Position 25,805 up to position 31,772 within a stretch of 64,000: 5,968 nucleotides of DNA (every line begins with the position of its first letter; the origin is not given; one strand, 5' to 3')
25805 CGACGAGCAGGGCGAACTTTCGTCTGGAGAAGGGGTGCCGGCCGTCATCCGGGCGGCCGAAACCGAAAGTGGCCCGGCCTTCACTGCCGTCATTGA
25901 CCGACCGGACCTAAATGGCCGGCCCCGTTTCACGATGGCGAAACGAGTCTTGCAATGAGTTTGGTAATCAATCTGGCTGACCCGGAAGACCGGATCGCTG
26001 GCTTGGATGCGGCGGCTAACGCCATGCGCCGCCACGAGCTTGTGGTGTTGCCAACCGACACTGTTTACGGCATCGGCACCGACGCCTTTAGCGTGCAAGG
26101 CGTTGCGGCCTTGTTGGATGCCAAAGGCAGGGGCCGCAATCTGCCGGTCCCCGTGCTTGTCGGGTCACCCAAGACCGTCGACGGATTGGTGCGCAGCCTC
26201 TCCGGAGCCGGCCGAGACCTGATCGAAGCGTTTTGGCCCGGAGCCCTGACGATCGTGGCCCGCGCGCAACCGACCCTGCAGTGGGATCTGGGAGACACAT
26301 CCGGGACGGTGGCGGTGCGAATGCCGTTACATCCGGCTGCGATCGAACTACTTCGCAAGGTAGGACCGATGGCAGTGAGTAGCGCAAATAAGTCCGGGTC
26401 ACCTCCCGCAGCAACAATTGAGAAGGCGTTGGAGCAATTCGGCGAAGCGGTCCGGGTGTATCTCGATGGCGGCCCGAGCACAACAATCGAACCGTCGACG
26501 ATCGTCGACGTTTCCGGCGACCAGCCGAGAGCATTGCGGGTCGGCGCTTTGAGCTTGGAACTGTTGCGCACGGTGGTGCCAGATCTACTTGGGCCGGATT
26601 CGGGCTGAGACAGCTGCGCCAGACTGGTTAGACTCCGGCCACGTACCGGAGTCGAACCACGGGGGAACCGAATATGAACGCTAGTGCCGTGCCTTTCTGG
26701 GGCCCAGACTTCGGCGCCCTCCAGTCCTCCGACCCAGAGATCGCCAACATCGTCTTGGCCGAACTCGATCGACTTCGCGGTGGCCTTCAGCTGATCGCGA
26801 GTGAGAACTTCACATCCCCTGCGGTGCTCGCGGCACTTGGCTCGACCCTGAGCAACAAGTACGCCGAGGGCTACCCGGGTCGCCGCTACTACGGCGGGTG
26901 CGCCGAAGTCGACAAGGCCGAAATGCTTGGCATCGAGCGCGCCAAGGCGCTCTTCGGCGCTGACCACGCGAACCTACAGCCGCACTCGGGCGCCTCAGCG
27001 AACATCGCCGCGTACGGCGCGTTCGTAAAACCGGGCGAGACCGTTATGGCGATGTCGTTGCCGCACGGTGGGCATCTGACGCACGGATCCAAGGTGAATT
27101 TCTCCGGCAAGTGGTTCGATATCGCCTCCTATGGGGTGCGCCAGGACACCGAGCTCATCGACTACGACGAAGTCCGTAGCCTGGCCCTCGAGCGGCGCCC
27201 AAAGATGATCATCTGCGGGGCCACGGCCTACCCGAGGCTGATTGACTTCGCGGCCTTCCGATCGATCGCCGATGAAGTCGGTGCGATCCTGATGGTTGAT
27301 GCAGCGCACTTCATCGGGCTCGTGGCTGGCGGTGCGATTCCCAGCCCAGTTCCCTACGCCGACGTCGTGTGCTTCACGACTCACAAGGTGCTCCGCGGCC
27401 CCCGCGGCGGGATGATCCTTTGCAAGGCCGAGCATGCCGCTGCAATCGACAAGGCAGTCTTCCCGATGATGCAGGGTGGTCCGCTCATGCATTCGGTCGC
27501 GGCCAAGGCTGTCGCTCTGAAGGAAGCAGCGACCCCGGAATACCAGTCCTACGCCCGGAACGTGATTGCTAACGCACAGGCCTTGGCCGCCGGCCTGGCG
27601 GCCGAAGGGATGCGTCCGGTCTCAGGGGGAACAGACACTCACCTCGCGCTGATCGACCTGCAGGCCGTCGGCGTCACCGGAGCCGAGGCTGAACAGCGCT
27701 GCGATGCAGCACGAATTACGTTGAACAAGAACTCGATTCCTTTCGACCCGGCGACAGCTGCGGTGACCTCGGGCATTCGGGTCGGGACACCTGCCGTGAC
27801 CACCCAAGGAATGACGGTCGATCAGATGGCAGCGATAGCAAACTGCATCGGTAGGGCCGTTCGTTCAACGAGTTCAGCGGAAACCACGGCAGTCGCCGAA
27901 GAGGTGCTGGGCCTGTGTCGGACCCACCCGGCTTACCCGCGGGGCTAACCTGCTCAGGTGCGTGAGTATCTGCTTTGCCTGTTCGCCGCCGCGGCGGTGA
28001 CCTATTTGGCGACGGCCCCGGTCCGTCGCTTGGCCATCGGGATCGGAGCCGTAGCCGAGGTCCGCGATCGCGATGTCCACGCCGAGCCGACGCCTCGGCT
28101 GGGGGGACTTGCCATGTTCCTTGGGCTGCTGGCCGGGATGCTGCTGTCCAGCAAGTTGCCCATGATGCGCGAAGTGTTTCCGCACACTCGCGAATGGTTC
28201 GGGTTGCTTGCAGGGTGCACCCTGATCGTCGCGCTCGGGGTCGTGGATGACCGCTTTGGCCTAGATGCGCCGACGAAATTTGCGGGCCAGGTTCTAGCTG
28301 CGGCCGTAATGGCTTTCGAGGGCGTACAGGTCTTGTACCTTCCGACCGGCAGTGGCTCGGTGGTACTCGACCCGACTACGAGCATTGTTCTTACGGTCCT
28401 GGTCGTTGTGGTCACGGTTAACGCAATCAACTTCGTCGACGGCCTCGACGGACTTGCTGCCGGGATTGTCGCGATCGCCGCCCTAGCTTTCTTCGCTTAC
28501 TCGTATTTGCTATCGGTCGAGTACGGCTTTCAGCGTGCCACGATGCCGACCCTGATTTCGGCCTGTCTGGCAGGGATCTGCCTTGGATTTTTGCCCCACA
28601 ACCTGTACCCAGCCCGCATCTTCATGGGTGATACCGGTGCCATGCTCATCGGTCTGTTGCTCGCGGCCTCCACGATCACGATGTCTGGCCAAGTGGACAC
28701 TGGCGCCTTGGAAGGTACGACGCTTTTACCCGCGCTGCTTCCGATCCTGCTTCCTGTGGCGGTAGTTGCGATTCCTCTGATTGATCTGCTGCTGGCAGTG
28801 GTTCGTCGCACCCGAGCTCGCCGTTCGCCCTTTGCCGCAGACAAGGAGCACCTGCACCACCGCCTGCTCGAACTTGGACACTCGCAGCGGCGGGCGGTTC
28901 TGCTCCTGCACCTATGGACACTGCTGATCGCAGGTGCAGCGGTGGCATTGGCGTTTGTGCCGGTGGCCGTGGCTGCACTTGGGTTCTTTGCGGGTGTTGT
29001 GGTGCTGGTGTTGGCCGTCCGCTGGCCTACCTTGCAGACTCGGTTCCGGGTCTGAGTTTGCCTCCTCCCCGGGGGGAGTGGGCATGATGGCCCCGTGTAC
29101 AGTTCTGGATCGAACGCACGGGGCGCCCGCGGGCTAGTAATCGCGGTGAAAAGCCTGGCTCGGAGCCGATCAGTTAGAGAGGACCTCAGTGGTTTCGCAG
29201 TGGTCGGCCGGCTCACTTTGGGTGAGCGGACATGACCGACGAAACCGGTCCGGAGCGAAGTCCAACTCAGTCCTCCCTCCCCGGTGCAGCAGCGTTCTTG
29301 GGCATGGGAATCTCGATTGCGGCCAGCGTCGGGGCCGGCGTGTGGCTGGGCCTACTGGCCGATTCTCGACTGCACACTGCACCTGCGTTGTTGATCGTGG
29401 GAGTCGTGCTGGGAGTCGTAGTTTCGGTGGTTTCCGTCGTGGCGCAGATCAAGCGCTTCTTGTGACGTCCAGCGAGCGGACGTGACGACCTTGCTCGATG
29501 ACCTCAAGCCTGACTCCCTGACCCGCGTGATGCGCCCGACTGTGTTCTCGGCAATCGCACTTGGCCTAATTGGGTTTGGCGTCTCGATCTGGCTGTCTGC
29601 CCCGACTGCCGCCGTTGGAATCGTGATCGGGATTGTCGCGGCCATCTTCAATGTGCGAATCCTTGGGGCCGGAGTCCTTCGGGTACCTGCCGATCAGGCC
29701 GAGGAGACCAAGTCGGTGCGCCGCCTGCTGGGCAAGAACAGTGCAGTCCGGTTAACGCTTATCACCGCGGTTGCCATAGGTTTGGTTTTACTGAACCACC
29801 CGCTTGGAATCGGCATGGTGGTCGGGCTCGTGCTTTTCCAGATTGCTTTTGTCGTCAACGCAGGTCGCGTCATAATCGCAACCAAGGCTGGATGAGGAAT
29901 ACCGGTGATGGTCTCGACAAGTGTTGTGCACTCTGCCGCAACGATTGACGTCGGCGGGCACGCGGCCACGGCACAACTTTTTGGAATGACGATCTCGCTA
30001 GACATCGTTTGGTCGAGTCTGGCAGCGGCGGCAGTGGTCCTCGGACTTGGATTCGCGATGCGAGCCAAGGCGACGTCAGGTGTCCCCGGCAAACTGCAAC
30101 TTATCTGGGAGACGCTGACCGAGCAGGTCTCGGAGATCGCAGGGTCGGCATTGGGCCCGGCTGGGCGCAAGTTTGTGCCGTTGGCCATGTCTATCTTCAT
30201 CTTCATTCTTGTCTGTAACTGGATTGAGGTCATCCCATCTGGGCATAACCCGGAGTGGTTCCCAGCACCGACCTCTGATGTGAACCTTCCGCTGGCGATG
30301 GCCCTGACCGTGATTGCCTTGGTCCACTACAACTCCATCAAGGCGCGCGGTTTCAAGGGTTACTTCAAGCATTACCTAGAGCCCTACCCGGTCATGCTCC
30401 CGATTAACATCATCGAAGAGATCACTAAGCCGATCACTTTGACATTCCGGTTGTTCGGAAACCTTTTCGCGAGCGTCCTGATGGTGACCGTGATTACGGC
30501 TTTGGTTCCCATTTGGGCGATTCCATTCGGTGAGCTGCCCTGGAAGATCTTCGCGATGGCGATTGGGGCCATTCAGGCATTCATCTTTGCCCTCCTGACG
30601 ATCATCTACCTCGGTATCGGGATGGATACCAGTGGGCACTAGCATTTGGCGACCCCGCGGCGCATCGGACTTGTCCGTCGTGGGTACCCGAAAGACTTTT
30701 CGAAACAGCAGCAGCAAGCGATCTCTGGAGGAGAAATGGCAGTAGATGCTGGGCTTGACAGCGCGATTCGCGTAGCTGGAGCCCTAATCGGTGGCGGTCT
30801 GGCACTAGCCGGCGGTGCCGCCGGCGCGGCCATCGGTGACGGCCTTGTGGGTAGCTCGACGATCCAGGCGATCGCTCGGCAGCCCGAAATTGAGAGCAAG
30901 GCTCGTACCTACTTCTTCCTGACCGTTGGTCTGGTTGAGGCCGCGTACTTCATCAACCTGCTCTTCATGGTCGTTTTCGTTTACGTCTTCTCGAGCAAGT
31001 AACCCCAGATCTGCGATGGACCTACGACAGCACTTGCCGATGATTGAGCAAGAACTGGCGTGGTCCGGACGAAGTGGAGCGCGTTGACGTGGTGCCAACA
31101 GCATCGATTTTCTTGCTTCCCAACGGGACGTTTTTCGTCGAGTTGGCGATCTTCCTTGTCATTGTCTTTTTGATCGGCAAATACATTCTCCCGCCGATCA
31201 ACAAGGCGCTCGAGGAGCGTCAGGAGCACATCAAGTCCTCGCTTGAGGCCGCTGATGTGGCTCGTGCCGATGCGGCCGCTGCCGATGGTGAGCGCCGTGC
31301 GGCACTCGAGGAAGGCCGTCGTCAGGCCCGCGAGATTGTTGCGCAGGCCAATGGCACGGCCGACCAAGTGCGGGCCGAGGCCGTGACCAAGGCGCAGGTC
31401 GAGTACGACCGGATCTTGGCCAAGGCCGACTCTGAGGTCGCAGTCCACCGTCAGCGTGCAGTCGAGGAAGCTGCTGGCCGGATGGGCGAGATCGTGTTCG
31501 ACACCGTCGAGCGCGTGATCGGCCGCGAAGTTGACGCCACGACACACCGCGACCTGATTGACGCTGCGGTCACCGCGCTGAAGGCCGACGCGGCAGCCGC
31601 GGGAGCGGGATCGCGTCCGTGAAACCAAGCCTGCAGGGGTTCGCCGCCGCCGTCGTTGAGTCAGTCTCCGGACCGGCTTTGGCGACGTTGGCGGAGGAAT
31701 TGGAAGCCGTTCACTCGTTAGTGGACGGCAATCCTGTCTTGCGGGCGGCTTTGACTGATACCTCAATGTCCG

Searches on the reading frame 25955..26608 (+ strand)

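Call 35: search_protein_families(library=pfam, proteins=[window:25955-26608:+], max_evalue=0.00001)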
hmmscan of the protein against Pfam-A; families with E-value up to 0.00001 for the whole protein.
window:25955-26608:+ (217 aa): 1 family
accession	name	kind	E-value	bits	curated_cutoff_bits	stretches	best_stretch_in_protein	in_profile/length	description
PF01300.24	Sua5_yciO_yrdC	-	1.2e-45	155.6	25.1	1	23-197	2-178/178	Telomere recombination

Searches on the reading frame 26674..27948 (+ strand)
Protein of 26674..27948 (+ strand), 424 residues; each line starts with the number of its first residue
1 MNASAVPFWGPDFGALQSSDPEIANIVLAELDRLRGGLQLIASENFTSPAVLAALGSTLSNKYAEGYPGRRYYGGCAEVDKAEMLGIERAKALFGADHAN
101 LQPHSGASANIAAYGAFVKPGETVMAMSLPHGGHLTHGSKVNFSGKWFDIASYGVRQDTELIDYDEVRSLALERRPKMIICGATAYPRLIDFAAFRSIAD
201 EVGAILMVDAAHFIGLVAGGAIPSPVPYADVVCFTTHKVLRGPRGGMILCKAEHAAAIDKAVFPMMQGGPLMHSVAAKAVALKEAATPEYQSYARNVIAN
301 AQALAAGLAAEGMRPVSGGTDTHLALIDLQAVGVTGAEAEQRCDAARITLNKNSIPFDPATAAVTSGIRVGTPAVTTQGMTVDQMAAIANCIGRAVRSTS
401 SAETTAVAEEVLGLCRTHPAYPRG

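Call 36: search_protein_families(library=pfam, proteins=[window:26674-27948:+], max_evalue=0.00001)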
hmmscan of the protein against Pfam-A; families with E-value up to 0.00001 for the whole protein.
window:26674-27948:+ (424 aa): 2 families
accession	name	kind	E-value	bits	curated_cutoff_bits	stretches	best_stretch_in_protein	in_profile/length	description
PF00464.25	SHMT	-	1.9e-150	501.4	27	1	16-392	1-399/399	Serine hydroxymethyltransferase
PF01212.27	Beta_elim_lyase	-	6e-06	26.2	27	0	88-351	39-273/288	Beta-eliminating lyase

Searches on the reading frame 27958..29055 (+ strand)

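Call 36: search_protein_families(library=pfam, proteins=[window:27958-29055:+], max_evalue=0.00001)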
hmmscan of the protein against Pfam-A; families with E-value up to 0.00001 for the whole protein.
window:27958-29055:+ (365 aa): 1 family
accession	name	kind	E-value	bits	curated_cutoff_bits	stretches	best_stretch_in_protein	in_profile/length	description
PF00953.26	Glycos_transf_4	-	2.8e-38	131.9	27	1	80-242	1-159/160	Glycosyl transferase family 4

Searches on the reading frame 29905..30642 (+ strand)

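Call 60: search_protein_families(library=pfam, proteins=[window:29905-30642:+], max_evalue=0.00001)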
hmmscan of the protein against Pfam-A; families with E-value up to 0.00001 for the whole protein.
window:29905-30642:+ (245 aa): 1 family
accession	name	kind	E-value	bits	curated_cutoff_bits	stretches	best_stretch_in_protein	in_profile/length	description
PF00119.25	ATP-synt_A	-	1.4e-52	179.2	33.9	1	36-236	3-216/217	ATP synthase A chain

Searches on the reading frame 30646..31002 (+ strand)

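Call 60: search_protein_families(library=pfam, proteins=[window:30646-31002:+], max_evalue=0.00001)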
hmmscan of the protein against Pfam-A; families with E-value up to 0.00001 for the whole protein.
window:30646-31002:+ (118 aa): 1 family
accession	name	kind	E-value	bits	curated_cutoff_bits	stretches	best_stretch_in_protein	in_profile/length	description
PF00137.26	ATP-synt_C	-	1.6e-11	44.7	24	1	48-110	1-59/60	ATP synthase subunit C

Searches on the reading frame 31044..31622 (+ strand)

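Call 60: search_protein_families(library=pfam, proteins=[window:31044-31622:+], max_evalue=0.00001)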
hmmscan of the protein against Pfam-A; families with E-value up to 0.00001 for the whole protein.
window:31044-31622:+ (192 aa): 1 family
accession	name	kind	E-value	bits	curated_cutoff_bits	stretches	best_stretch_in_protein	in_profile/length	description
PF00430.23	ATP-synt_B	-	4.6e-25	88.7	28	1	29-159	1-131/132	ATP synthase B/B' CF(0)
